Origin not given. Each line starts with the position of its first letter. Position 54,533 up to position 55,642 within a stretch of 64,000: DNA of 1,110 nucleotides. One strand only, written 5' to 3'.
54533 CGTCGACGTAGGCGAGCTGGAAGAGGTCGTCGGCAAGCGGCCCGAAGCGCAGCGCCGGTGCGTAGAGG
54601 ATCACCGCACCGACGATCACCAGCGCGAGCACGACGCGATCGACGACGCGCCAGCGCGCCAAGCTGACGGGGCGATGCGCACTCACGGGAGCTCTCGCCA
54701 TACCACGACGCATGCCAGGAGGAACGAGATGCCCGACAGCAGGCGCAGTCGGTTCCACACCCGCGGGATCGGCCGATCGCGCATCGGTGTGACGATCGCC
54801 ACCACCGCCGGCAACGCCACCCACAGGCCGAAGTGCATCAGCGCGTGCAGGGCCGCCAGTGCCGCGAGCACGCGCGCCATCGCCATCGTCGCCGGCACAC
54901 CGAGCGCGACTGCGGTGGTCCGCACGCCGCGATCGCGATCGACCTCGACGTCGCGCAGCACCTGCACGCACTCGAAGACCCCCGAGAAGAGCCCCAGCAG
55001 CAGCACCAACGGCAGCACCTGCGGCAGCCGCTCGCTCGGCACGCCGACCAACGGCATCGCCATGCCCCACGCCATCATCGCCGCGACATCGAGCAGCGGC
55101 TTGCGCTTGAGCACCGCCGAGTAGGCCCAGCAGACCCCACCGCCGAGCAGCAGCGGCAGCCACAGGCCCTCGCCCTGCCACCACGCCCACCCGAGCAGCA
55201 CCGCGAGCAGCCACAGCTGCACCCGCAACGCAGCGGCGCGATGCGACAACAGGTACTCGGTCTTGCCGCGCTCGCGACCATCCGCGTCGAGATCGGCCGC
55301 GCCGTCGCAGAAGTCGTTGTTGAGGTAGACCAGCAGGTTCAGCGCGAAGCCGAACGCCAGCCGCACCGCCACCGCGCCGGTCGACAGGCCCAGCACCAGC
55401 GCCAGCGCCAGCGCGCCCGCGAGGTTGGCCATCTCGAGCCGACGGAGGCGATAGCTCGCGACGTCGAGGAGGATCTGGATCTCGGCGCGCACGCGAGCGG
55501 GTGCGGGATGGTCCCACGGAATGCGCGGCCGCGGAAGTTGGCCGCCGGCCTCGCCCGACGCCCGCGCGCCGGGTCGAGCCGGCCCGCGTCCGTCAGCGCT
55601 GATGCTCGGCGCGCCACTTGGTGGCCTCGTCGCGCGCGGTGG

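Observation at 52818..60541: Envelope locus: STK-TPR kinase, UbiA prenyltransferase (GTGA-coupled to a 12-TM membrane protein), and a second 12-TM Trp-rich membrane protein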

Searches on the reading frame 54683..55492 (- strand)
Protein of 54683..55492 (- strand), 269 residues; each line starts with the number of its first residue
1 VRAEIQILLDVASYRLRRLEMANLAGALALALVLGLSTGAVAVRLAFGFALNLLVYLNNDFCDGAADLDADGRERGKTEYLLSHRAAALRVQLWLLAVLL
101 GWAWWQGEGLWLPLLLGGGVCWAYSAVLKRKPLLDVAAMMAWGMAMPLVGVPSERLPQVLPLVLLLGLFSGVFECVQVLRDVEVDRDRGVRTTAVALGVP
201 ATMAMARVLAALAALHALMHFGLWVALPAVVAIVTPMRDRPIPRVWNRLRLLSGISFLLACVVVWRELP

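Call 6: search_protein_families(library=pfam, proteins=[window:54683-55492:-], max_evalue=0.1)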
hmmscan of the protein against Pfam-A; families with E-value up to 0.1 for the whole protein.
window:54683-55492:- (269 aa): 1 family
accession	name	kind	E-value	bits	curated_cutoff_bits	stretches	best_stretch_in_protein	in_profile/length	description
PF01040.23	UbiA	-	5.6e-12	45.9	34.2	1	25-233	7-221/250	UbiA prenyltransferase family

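Call 7: search_protein_families(library=ncbifam, proteins=[window:54683-55492:-], max_evalue=0.1)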
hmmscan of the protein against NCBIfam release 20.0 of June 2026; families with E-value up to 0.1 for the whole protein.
window:54683-55492:- (269 aa): 15 families
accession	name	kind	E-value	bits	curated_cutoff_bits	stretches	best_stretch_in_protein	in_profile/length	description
NF009516.0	PRK12875.1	equivalog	1.3e-06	27.7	205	1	37-232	52-254/292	prenyltransferase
NF010119.0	PRK13595.1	equivalog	2.8e-06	27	248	1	35-253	43-267/292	prenyltransferase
NF009523.0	PRK12884.1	equivalog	1.5e-05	24.3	269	1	120-222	116-220/279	prenyltransferase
NF009521.0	PRK12882.1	equivalog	0.00012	21.4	296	1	122-223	120-226/280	geranylgeranylglycerol-phosphate geranylgeranyltransferase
NF004751.0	PRK06080.1-3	equivalog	0.00014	21.6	264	1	163-235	180-255/296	1,4-dihydroxy-2-naphthoate polyprenyltransferase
TIGR01475.1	ubiA_other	subfamily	0.00014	21.4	180.8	1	162-220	163-221/282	UbiA-like polyprenyltransferase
NF041584.1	MqnP_SCO4491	exception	0.00015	21.6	420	1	162-227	165-229/285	menaquinone biosynthesis prenyltransferase MqnP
NF009526.0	PRK12888.1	equivalog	0.00022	20.7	364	1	158-229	173-243/301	4-hydroxybenzoate octaprenyltransferase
NF009513.0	PRK12872.1-3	equivalog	0.00046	19.8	288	1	115-215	127-230/293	prenyltransferase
NF010117.0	PRK13591.1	equivalog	0.00061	19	238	1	23-227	41-243/307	prenyltransferase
NF006088.0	PRK08238.1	equivalog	0.001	17.8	351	1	45-139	234-327/482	UbiA family prenyltransferase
NF009608.0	PRK13105.1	equivalog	0.0014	17.9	217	1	43-233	43-243/291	prenyltransferase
NF004750.0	PRK06080.1-2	equivalog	0.012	14.9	346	1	166-221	186-245/301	1,4-dihydroxy-2-naphthoate polyprenyltransferase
NF009524.0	PRK12886.1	equivalog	0.022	14.1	387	1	166-226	171-236/291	prenyltransferase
NF009515.0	PRK12874.1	equivalog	0.038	13.3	392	1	168-220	178-230/291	4-hydroxybenzoate polyprenyltransferase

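Call 25: search_solved_structures(query=window:54683-55492:-, max_evalue=10)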
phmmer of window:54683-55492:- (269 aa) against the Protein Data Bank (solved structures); distinct sequences matched with E-value up to 10: 0.

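Call 40: find_homologous_proteins(query=window:54683-55492:-, max_evalue=0.001)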
Query window:54683-55492:- (269 aa): 457 proteins with E <= 0.001 among 8000 candidates; the best 120 are listed.
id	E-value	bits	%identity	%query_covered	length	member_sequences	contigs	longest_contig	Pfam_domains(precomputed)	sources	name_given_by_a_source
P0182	2.1e-165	567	99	100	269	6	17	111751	PF01040.24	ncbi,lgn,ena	-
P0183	1.2e-117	410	75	99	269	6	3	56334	PF01040.24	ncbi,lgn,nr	ncbi:MAG: UbiA family prenyltransferase [Nannocystaceae bacterium]|nr:UbiA family prenyltransferase 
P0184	8.4e-98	345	67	100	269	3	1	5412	PF01040.24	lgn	-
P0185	9.0e-97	342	65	99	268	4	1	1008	PF01040.24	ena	-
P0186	6.1e-96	339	63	99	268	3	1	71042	PF01040.24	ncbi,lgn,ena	-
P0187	2.3e-95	337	64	99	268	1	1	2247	PF01040.24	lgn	-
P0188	2.4e-94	334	64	99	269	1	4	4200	PF01040.24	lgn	-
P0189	1.3e-92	328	63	99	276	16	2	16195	PF01040.24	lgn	-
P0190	1.2e-91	325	62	99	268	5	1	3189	PF01040.24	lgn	-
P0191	3.3e-91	323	60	99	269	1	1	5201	PF01040.24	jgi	jgi:4-hydroxybenzoate polyprenyltransferase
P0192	3.8e-91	323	61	100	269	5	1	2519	PF01040.24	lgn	-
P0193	4.6e-91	323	62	99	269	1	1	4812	PF01040.24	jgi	jgi:4-hydroxybenzoate polyprenyltransferase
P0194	1.2e-90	322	62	99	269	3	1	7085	PF01040.24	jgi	-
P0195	5.5e-90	319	60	100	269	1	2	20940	PF01040.24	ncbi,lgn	-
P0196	9.1e-89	315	62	99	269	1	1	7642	PF01040.24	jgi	jgi:4-hydroxybenzoate polyprenyltransferase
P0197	1.7e-88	315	59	99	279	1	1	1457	PF01040.24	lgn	-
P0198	1.3e-87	312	57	99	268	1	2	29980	PF01040.24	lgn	-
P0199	7.4e-87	309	58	99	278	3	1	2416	PF01040.24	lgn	-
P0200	6.4e-86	306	60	99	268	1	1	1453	PF01040.24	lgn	-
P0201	4.1e-81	290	59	91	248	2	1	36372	PF01040.24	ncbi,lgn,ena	-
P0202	2.8e-76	274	56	99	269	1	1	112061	PF01040.24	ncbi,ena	-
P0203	9.8e-76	273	55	99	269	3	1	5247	PF01040.24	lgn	-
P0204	9.0e-74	266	54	99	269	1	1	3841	PF01040.24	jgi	jgi:4-hydroxybenzoate polyprenyltransferase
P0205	3.2e-73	264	54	99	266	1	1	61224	PF01040.24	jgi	-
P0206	6.5e-73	263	54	99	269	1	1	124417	PF01040.24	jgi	jgi:4-hydroxybenzoate polyprenyltransferase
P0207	4.5e-72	261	55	99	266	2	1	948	PF01040.24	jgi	-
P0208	1.5e-71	259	54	99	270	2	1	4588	PF01040.24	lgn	-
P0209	1.9e-71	259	53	99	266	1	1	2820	PF01040.24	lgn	-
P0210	3.1e-71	258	54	99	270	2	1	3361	PF01040.24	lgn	-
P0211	4.2e-71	258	53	99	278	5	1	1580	PF01040.24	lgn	-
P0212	2.8e-70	255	52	99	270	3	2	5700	PF01040.24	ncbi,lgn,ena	-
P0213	6.7e-70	254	55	97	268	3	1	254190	PF01040.24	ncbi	ncbi:MAG: UbiA family prenyltransferase [Myxococcota bacterium]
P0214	9.3e-70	253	53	99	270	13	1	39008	PF01040.24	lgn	-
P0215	1.2e-69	253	53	99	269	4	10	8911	PF01040.24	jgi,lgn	jgi:4-hydroxybenzoate polyprenyltransferase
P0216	1.5e-69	252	54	99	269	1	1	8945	PF01040.24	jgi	jgi:4-hydroxybenzoate polyprenyltransferase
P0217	2.0e-69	252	54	99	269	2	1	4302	PF01040.24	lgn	-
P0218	3.3e-69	251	52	99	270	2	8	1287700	PF01040.24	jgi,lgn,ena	-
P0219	7.5e-69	250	54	97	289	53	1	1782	PF01040.24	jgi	-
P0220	1.4e-68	249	51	100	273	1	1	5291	PF01040.24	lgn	-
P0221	1.4e-68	249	53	99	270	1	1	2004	PF01040.24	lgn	-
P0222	2.2e-68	249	54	93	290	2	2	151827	PF01040.24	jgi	jgi:4-hydroxybenzoate polyprenyltransferase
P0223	5.4e-68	247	52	97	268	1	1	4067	PF01040.24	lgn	-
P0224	9.8e-68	246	52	99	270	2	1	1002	PF01040.24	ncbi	-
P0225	1.1e-67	246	53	99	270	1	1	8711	PF01040.24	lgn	-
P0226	1.1e-67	246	52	99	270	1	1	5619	PF01040.24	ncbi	-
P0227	1.1e-67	246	52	99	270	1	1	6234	PF01040.24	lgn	-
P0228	1.2e-67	246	55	99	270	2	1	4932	PF01040.24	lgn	-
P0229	1.5e-67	246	53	97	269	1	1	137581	PF01040.24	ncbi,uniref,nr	ncbi:UbiA family prenyltransferase [Enhygromyxa salina]|uniref:Prenyltransferase n=1 Tax=Enhygromyxa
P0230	2.1e-67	245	53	97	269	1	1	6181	PF01040.24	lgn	-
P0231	2.8e-67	245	54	97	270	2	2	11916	PF01040.24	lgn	-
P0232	3.4e-67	245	52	99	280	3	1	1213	PF01040.24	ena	-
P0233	4.5e-67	244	53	100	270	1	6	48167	PF01040.24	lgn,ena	-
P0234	4.7e-67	244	54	98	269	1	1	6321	PF01040.24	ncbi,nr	ncbi:MAG: UbiA prenyltransferase family protein [Myxococcales bacterium]|nr:UbiA prenyltransferase f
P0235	6.5e-67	244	54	99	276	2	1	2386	PF01040.24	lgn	-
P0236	7.1e-67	244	51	97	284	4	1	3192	PF01040.24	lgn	-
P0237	1.1e-66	243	53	99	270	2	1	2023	PF01040.24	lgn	-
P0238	1.4e-66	243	52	99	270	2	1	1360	PF01040.24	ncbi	-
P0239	1.7e-66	242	53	97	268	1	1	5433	PF01040.24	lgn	-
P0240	2.4e-66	242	53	99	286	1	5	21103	PF01040.24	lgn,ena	-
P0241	3.0e-66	242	54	100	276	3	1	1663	PF01040.24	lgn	-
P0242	4.3e-66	241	52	99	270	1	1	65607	PF01040.24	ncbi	-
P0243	5.2e-66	241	51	98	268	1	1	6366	PF01040.24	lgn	-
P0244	6.6e-66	240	54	94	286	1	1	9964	PF01040.24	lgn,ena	-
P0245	6.8e-66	240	55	99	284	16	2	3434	PF01040.24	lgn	-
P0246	8.1e-66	240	53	99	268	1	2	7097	PF01040.24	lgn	-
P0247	8.9e-66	240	53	99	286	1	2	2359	PF01040.24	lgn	-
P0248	1.2e-65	240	53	99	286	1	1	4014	PF01040.24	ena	-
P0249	1.3e-65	240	51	98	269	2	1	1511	PF01040.24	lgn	-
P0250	1.4e-65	239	52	99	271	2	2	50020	PF01040.24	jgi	jgi:4-hydroxybenzoate polyprenyltransferase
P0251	1.5e-65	239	53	97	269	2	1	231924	PF01040.24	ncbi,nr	ncbi:MAG: UbiA family prenyltransferase [Myxococcales bacterium]|nr:UbiA family prenyltransferase [M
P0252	2.3e-65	239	51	99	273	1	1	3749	PF01040.24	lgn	-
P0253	3.1e-65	238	54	94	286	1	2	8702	PF01040.24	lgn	-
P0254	3.6e-65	238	51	97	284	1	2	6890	PF01040.24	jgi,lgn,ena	-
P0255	3.6e-65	238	54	94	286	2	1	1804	PF01040.24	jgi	jgi:4-hydroxybenzoate polyprenyltransferase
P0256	4.5e-65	238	53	94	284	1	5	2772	PF01040.24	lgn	-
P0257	6.9e-65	237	51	94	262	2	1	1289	PF01040.24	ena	-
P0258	7.2e-65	237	55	99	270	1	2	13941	PF01040.24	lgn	-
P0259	7.8e-65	237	52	94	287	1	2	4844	PF01040.24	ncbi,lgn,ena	-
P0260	1.1e-64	237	52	97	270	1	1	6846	PF01040.24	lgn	-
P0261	1.1e-64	236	52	99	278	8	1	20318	PF01040.24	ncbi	-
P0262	1.3e-64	236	50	99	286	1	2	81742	PF01040.24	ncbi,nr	ncbi:MAG: UbiA family prenyltransferase [Nannocystaceae bacterium]|nr:UbiA family prenyltransferase 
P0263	1.6e-64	236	49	97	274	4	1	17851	PF01040.24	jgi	jgi:4-hydroxybenzoate polyprenyltransferase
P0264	1.6e-64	236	53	99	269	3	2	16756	PF01040.24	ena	-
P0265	1.7e-64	236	52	97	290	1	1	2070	PF01040.24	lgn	-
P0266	1.8e-64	236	53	99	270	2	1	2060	PF01040.24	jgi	jgi:4-hydroxybenzoate polyprenyltransferase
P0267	1.8e-64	236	51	99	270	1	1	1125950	PF01040.24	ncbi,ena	-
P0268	2.5e-64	235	53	99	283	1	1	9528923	PF01040.24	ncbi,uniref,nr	ncbi:UbiA family prenyltransferase [Pseudenhygromyxa sp. WMMC2535]|uniref:UbiA family prenyltransfer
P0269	3.6e-64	235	53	99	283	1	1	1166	PF01040.24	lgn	-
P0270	4.0e-64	235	52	97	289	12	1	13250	PF01040.24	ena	-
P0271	7.2e-64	234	51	99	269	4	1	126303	PF01040.24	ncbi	-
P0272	7.2e-64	234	50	99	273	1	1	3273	PF01040.24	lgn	-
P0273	8.0e-64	234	51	99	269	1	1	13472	PF01040.24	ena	-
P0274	8.1e-64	234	49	99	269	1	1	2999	PF01040.24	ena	-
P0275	1.2e-63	233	53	97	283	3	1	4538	PF01040.24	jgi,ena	-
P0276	1.3e-63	233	51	90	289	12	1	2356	PF01040.24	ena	-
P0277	1.3e-63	233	52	99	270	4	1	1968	PF01040.24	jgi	jgi:4-hydroxybenzoate polyprenyltransferase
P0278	1.5e-63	233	53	97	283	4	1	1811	PF01040.24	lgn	-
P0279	1.6e-63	233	52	97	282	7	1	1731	PF01040.24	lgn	-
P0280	1.6e-63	233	51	99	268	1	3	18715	PF01040.24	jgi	jgi:4-hydroxybenzoate polyprenyltransferase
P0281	1.6e-63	233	52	95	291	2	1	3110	PF01040.24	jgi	jgi:4-hydroxybenzoate polyprenyltransferase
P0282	1.7e-63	233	52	95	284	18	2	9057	PF01040.24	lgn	-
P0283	2.0e-63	232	51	97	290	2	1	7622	PF01040.24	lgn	-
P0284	2.0e-63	232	53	94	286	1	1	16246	PF01040.24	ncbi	-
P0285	2.1e-63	232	49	99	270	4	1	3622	PF01040.24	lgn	-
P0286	2.2e-63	232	53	97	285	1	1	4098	PF01040.24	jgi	jgi:4-hydroxybenzoate polyprenyltransferase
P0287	2.9e-63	232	49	99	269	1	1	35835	PF01040.24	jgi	jgi:4-hydroxybenzoate polyprenyltransferase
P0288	3.5e-63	232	52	99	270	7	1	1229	PF01040.24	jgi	jgi:4-hydroxybenzoate polyprenyltransferase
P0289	3.7e-63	231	50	99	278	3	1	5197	PF01040.24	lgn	-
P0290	4.9e-63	231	54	94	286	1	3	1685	PF01040.24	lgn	-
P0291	6.6e-63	231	51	97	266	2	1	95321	PF01040.24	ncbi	ncbi:MAG: UbiA family prenyltransferase [Enhygromyxa sp.]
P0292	7.0e-63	231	52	99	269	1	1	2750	PF01040.24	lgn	-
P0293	7.7e-63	230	52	99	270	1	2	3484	PF01040.24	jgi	jgi:4-hydroxybenzoate polyprenyltransferase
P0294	7.9e-63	230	50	99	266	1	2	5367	PF01040.24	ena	-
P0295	8.4e-63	230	52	95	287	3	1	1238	PF01040.24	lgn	-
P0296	8.5e-63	230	55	99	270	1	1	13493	PF01040.24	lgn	-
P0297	1.0e-62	230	48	97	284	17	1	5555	PF01040.24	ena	-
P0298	1.1e-62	230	52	93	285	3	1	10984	PF01040.24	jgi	jgi:4-hydroxybenzoate polyprenyltransferase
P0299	1.1e-62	230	52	97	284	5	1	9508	PF01040.24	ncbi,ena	-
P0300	1.2e-62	230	52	97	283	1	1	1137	PF01040.24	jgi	jgi:4-hydroxybenzoate polyprenyltransferase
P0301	1.4e-62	230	51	93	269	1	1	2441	PF01040.24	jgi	jgi:4-hydroxybenzoate polyprenyltransferase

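Call 41: find_encoding_contigs(protein=P0268, flank=10000, max_places=1)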
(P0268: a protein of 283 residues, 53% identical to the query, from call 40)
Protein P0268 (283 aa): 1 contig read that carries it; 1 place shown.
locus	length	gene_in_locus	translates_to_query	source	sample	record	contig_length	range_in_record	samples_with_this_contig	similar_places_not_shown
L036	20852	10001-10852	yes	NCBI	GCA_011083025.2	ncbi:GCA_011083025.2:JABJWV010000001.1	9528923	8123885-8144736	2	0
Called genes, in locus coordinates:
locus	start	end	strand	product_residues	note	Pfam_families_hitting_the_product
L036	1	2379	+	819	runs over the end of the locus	-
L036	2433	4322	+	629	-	PF00069:Pkinase, PF07714:PK_Tyr_Ser-Thr, PF05099:TerB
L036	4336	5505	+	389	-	PF00890:FAD_binding_2 (weak), PF01134:GIDA (weak), PF01266:DAO (weak), PF01494:FAD_binding_3, PF03486:HI0933_like (weak), PF07992:Pyr_redox_2 (weak), PF12831:FAD_oxidored, PF13450:NAD_binding_8 (weak)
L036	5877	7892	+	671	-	-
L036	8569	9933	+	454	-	PF08448:PAS_4 (weak), PF00512:HisKA (weak), PF00072:Response_reg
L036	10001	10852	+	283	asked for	PF01040:UbiA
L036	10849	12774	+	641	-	-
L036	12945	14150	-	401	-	-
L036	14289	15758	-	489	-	PF00144:Beta-lactamase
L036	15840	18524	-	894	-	PF05954:Phage_GPD, PF04717:Phage_base_V, PF22178:Gp5_trimer_C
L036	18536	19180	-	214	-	-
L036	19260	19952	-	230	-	-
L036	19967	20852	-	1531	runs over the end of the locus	PF05488:PAAR_motif (weak), PF20148:DUF6531, PF05593:RHS_repeat (weak), PF25023:TEN_YD-shell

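Call 42: find_encoding_contigs(protein=P0229, flank=10000, max_places=1)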
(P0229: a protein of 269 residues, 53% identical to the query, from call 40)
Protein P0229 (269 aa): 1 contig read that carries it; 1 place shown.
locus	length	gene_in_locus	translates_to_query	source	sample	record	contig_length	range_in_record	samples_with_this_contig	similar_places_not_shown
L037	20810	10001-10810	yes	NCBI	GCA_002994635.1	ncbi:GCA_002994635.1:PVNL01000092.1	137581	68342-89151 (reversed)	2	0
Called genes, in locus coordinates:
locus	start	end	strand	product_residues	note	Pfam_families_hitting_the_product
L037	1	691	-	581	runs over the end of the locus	PF00270:DEAD, PF00271:Helicase_C, PF03880:DbpA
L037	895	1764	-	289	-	PF01564:Spermine_synth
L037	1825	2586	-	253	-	PF06966:DUF1295 (weak), PF02544:Steroid_dh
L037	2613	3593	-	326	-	PF01073:3Beta_HSD, PF01370:Epimerase, PF02719:Polysacc_synt_2 (weak), PF04321:RmlD_sub_bind, PF05368:NmrA, PF13460:NAD_binding_10, PF16363:GDP_Man_Dehyd, PF07993:NAD_binding_4, +1 more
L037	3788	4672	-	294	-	-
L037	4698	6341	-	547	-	PF00355:Rieske, PF01645:Glu_synthase, PF01070:FMN_dh (faint)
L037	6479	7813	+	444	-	PF07642:BBP2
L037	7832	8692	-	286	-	-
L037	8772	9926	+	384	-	PF00890:FAD_binding_2, PF01134:GIDA (weak), PF01262:AlaDh_PNT_C (weak), PF01266:DAO (weak), PF01494:FAD_binding_3, PF03486:HI0933_like (weak), PF07992:Pyr_redox_2 (weak), PF12831:FAD_oxidored, +1 more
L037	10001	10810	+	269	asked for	PF01040:UbiA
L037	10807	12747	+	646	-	-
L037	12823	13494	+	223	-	-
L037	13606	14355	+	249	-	-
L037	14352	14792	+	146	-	PF13380:CoA_binding_2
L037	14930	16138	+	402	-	PF06181:Urate_ox_N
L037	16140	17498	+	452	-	PF01979:Amidohydro_1, PF07969:Amidohydro_3 (faint), PF12890:DHOase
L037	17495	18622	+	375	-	PF03561:Allantoicase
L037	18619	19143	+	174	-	PF09349:OHCU_decarbox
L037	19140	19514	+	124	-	PF00576:Transthyretin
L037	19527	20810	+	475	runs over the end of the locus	PF22484:DUF6986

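Call 45: search_solved_structures(query=A4, max_evalue=10, show_alignments=3)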
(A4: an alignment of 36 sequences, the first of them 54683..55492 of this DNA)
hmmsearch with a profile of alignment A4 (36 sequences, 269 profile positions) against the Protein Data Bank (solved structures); distinct sequences matched with E-value up to 10: 2.
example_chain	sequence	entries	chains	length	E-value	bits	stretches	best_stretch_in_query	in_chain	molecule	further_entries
4tq3_A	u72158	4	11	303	0.0012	21.5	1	92-221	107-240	Prenyltransferase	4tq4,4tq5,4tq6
8djk_B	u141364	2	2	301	0.0051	19.4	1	99-230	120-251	UbiA prenyltransferase domain-containing protein 1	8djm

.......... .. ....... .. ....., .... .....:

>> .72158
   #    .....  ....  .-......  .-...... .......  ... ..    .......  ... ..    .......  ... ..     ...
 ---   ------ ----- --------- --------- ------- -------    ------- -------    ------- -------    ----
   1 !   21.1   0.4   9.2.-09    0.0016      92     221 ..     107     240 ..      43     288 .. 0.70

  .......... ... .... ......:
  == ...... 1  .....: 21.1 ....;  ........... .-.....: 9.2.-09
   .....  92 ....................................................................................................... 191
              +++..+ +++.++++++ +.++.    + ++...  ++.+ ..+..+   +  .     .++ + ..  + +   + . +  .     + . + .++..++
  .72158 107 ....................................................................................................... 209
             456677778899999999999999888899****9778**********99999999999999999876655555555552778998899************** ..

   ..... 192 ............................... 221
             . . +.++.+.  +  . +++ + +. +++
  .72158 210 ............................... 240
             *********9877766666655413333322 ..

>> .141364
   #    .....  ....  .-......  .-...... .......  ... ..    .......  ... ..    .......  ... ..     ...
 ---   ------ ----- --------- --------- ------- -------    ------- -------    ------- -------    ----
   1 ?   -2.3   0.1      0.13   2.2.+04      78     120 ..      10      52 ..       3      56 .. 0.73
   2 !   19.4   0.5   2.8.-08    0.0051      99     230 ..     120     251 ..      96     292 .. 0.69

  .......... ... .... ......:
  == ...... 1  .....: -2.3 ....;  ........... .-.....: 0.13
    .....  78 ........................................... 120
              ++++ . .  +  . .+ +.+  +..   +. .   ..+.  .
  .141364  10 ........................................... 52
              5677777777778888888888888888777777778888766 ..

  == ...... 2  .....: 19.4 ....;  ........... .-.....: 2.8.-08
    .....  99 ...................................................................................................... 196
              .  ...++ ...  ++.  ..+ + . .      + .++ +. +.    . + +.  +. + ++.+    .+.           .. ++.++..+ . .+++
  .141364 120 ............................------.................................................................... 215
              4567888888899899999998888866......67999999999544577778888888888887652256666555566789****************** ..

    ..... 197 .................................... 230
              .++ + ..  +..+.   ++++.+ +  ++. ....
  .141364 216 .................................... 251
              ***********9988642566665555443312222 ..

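Call 52: search_protein_families(library=ncbifam, proteins=[L037:8772-9926:+], max_evalue=0.01)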
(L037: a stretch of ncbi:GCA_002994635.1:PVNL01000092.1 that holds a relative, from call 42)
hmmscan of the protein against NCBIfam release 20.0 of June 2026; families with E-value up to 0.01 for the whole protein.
L037:8772-9926:+ (384 aa): 101 families (the best 25 are shown)
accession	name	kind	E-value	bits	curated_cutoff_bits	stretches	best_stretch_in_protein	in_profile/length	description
TIGR02032.1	GG-red-SF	subfamily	1.3e-55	189.3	158.8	1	7-310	2-296/297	geranylgeranyl reductase family protein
NF045655.1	MkRedMenJ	equivalog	3.9e-35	121.5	700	1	5-309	4-313/406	menaquinone reductase MenJ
NF049967.1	QhpG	equivalog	5.6e-29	101.3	240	1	8-331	1-305/423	flavin-dependent monooxygenase QhpG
NF041160.1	DGGPL_Thplmales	equivalog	6.1e-23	81.4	780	1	6-330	4-329/396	digeranylgeranylglycerophospholipid reductase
NF041080.1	DGGGPL_reductase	equivalog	2.3e-19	69.6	580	1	7-319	3-319/447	digeranylgeranylglycerophospholipid reductase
TIGR02023.1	BchP-ChlP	subfamily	3.6e-19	69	343.3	1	7-329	2-314/388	geranylgeranyl diphosphate reductase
NF038174.1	maturase_GoxB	equivalog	9.7e-15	54.5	400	1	7-335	2-331/358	glycine oxidase maturase GoxB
NF004834.1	PRK06185.1-3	subfamily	7.9e-13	48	500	1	6-166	8-177/420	FAD-dependent oxidoreductase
NF004833.1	PRK06185.1-1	subfamily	1.5e-12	46.9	488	1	8-167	5-174/403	FAD-dependent oxidoreductase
NF041385.1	Dggglyphlred_Halo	equivalog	1.9e-12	46.5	700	1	4-330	3-334/405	digeranylgeranylglycerophospholipid reductase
NF007542.0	PRK10157.1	subfamily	2.2e-11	43.1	610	1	4-167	4-172/428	FAD-dependent oxidoreductase FixC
NF007450.0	PRK10015.1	subfamily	7.7e-11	41.4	466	1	1-165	1-170/429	FAD-dependent oxidoreductase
TIGR02028.1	ChlP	equivalog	4.2e-10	38.9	505.3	2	8-50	3-44/398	geranylgeranyl reductase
NF004832.0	PRK06184.1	subfamily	6.5e-10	38.4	476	1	4-166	5-178/506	hypothetical protein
NF005313.0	PRK06847.1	subfamily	1.2e-09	37.6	372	1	7-159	6-163/375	hypothetical protein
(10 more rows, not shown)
